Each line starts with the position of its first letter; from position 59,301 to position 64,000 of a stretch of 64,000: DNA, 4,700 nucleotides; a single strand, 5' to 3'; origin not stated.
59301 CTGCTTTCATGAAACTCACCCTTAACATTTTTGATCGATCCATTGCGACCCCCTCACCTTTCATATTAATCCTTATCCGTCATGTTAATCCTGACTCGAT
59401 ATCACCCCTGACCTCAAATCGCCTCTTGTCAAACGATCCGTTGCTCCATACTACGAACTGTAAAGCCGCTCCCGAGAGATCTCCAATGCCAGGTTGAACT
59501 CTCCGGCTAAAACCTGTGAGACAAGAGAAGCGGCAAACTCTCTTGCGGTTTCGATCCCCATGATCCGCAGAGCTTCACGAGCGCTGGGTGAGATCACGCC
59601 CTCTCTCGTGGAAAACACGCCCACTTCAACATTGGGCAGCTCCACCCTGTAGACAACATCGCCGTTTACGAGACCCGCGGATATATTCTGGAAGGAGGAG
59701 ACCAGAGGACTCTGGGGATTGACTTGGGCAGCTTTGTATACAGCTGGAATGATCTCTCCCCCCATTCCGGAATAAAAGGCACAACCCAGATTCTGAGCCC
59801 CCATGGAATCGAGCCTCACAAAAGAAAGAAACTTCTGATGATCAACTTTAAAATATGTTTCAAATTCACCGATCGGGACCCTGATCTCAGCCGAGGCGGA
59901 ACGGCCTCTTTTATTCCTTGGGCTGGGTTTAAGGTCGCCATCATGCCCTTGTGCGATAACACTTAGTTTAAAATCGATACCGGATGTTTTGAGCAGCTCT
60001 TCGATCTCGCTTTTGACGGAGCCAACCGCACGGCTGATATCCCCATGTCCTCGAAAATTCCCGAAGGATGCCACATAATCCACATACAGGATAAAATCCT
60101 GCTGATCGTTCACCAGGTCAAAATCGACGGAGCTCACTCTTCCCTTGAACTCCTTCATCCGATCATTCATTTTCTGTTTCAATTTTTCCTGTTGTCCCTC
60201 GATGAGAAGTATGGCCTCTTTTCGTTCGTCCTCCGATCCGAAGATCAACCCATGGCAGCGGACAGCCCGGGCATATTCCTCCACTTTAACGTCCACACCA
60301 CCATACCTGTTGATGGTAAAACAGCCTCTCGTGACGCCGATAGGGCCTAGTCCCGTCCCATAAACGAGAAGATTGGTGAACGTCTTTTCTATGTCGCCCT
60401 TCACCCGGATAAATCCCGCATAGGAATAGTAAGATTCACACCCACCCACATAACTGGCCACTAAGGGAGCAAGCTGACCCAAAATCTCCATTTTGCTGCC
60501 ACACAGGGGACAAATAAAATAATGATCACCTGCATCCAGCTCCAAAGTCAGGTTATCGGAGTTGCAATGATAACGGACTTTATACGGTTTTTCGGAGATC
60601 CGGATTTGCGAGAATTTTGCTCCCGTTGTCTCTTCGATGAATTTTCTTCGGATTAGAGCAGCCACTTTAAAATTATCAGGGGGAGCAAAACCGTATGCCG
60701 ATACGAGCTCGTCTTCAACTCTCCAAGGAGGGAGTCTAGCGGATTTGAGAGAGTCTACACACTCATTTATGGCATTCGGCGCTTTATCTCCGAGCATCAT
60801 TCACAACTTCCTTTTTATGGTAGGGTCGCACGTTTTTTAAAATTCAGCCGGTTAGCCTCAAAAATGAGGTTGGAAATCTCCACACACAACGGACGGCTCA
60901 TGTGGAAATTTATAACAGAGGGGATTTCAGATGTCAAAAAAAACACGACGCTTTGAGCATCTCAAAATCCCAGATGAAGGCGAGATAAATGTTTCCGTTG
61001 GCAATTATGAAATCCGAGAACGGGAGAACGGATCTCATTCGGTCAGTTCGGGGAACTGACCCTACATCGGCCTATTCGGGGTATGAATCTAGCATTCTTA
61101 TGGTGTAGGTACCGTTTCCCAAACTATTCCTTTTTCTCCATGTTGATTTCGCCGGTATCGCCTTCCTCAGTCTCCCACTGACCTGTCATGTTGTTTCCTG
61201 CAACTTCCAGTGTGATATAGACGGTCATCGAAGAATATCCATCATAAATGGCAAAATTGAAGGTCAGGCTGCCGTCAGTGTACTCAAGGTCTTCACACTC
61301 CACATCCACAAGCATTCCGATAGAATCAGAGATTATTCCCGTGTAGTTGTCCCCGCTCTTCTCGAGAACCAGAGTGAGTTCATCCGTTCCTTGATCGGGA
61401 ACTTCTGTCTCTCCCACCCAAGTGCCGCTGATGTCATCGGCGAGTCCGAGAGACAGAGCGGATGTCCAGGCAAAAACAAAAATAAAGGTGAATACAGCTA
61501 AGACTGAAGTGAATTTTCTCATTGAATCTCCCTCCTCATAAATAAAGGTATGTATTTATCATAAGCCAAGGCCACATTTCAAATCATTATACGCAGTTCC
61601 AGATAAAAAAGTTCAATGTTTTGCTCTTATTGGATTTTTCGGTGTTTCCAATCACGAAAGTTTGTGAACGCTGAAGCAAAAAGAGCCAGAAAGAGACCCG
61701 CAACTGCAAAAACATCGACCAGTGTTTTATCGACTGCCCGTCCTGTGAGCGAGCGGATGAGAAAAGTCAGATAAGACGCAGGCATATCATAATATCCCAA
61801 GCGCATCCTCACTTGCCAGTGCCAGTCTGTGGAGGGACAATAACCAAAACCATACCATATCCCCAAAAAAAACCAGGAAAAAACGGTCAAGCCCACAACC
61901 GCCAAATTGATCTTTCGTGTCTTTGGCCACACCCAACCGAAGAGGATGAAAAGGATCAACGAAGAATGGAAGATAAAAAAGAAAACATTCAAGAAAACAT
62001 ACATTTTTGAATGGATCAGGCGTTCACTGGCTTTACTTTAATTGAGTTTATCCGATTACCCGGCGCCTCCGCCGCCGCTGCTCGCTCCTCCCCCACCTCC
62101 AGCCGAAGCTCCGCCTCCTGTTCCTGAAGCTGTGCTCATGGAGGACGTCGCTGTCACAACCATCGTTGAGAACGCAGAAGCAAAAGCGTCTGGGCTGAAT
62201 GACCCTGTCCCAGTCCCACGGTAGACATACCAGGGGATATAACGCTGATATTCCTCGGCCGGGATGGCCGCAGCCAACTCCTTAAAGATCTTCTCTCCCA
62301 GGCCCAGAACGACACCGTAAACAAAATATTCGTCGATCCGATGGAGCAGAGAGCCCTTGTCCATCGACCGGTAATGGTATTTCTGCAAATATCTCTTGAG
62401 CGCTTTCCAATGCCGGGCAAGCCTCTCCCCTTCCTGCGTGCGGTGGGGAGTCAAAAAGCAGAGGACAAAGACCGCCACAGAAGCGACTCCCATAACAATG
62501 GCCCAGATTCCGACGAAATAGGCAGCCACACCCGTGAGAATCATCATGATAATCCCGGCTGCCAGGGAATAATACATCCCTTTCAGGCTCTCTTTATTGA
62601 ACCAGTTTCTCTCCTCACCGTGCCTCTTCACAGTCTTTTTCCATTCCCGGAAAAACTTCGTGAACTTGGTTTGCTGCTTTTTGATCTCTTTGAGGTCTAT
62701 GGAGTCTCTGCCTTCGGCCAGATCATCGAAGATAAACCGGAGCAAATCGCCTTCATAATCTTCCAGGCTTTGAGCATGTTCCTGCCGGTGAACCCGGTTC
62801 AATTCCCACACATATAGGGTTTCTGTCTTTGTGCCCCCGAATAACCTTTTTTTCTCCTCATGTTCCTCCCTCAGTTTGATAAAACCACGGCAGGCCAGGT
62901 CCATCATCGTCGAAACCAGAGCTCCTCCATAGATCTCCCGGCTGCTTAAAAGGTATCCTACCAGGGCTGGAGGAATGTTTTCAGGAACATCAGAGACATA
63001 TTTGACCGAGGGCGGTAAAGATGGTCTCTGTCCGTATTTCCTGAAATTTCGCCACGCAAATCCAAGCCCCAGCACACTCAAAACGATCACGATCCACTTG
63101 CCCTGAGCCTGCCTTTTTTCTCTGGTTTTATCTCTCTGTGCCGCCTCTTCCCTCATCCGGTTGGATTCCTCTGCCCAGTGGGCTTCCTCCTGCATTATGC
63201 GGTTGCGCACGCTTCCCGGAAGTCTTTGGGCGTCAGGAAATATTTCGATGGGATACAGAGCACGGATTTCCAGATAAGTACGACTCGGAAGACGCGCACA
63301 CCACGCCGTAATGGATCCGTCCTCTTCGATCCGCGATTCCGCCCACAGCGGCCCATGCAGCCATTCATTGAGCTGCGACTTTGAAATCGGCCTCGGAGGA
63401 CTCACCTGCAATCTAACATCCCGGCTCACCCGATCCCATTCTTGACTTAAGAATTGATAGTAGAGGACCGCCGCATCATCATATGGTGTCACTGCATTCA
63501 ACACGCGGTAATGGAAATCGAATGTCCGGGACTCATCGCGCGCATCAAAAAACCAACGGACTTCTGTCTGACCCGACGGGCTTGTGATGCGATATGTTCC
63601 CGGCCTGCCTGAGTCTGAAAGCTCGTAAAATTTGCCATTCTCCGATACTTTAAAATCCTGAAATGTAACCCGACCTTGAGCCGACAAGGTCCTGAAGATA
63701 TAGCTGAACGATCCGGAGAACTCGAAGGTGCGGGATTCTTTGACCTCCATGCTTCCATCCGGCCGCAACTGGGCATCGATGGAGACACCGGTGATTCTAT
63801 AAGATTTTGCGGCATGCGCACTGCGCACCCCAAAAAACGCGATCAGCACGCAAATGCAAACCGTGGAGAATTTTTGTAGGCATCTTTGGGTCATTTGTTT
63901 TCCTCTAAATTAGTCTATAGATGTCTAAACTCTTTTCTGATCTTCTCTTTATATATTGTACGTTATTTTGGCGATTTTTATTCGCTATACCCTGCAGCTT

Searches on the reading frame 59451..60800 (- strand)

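Call 47: search_protein_families(library=pfam, proteins=[window:59451-60800:-])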
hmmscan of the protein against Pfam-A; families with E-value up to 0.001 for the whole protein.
window:59451-60800:- (449 aa): 1 family
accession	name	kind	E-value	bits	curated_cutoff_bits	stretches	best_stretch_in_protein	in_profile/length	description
PF00368.23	HMG-CoA_red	-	2.7e-11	43.5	27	1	156-445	73-358/368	Hydroxymethylglutaryl-coenzyme A reductase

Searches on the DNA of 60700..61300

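Call 46: search_rna_families(source=window, start=60700, end=61300, threshold=evalue, max_evalue=1)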
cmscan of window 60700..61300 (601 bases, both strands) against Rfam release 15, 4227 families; matches with E-value up to 1: 1.
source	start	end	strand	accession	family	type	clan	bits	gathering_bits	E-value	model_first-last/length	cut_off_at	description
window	60951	61066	-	RF02150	MESTIT1_3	Gene; lncRNA;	-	17.9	60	0.26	1-99/99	no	MEST intronic transcript 1, antisense RNA conserved region 3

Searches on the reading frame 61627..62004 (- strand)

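Call 47: search_protein_families(library=pfam, proteins=[window:61627-62004:-])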
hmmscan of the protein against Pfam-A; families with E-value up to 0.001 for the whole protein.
window:61627-62004:- (125 aa): 1 family
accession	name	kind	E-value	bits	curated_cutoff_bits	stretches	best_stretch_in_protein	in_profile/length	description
PF10861.13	DUF2784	-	1.3e-15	57.8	29.7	1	4-109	2-102/109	Protein of Unknown function (DUF2784)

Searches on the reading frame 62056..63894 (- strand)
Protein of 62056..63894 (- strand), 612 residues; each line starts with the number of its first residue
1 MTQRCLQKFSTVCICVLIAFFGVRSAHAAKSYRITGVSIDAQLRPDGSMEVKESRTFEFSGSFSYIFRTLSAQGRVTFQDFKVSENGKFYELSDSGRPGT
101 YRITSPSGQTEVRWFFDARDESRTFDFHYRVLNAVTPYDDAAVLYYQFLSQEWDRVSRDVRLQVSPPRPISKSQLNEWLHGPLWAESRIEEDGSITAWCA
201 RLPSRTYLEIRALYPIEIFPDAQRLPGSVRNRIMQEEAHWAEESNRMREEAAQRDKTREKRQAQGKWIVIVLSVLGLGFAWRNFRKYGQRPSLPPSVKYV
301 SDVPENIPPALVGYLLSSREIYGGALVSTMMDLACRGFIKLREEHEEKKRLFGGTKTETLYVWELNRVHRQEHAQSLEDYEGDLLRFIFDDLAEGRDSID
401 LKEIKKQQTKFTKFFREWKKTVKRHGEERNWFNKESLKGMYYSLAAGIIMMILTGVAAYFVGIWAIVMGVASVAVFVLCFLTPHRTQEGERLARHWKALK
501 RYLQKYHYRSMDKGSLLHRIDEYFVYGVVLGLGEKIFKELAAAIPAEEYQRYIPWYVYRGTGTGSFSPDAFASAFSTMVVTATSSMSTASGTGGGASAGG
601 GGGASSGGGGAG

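Call 47: search_protein_families(library=pfam, proteins=[window:62056-63894:-])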
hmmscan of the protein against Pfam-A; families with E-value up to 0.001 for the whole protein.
window:62056-63894:- (612 aa): 2 families
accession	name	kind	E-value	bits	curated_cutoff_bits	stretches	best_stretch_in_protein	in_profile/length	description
PF20990.2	DUF2207_C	-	3e-39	135.7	33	1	298-540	3-247/247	Predicted membrane protein (DUF2207) C-terminal domain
PF09972.14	DUF2207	-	5.9e-25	88.9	24.4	1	33-213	1-171/172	Predicted membrane protein (DUF2207) N-terminal domain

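Call 75: find_encoding_contigs(protein=window:62056-63894:-, flank=10000, max_places=2)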
Protein window:62056-63894:- (612 aa): 3 contigs read that carry it; 2 places shown.
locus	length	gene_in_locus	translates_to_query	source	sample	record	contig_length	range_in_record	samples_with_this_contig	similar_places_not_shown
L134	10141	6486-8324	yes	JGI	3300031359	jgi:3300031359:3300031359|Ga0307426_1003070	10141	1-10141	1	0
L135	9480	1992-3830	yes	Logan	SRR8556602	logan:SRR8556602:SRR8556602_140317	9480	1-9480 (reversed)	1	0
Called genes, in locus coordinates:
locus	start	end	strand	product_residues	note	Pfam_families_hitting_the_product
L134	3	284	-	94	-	?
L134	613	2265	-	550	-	PF02652:Lactate_perm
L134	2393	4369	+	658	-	PF14508:GH97_N, PF10566:Glyco_hydro_97, PF14509:GH97_C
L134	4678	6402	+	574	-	PF01019:G_glu_transpept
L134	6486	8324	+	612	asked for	PF09972:DUF2207, PF20990:DUF2207_C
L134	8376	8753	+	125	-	PF10861:DUF2784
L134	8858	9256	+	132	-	-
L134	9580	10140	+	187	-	?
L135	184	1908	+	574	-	PF01019:G_glu_transpept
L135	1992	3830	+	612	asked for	PF09972:DUF2207, PF20990:DUF2207_C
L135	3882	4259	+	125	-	PF10861:DUF2784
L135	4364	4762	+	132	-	-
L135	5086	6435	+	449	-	PF00368:HMG-CoA_red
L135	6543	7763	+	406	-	PF00144:Beta-lactamase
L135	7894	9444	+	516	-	PF02872:5_nucleotid_C, PF21953:NadN_nucleosid_C (weak)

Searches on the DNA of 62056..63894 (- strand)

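Call 77: search_with_rna_model(model_id=R1, sources=[L134, L135, L131, L132, L133], filters=off, max_evalue=0.1)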
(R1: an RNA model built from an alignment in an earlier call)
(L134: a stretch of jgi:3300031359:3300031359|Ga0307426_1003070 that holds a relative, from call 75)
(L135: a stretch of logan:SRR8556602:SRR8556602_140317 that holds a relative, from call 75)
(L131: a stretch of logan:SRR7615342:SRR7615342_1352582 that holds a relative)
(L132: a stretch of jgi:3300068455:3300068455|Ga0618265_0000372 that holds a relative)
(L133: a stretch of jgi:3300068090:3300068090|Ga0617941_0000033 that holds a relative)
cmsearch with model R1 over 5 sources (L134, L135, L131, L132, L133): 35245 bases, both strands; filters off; matches with E-value up to 0.1: 11.
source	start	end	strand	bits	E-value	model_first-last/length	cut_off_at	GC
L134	474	500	-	46.9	3e-10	1-27/27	no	0.59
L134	9314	9340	+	44.9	9.7e-10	1-27/27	no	0.59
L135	4820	4846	+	44.9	9.7e-10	1-27/27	no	0.59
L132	705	731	+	42.6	3.9e-09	1-27/27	no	0.63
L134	454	480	+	36.7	1.2e-07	1-27/27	no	0.74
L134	9250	9276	-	32.1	1.8e-06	1-27/27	no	0.44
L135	4756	4782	-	32.1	1.8e-06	1-27/27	no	0.44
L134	380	406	+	31.3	2.9e-06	1-27/27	no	0.59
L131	2361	2384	+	22.6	0.00047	4-27/27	no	0.67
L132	725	753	-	21.9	0.00073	1-27/27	no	0.72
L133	2352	2377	+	15.6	0.03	1-27/27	no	0.81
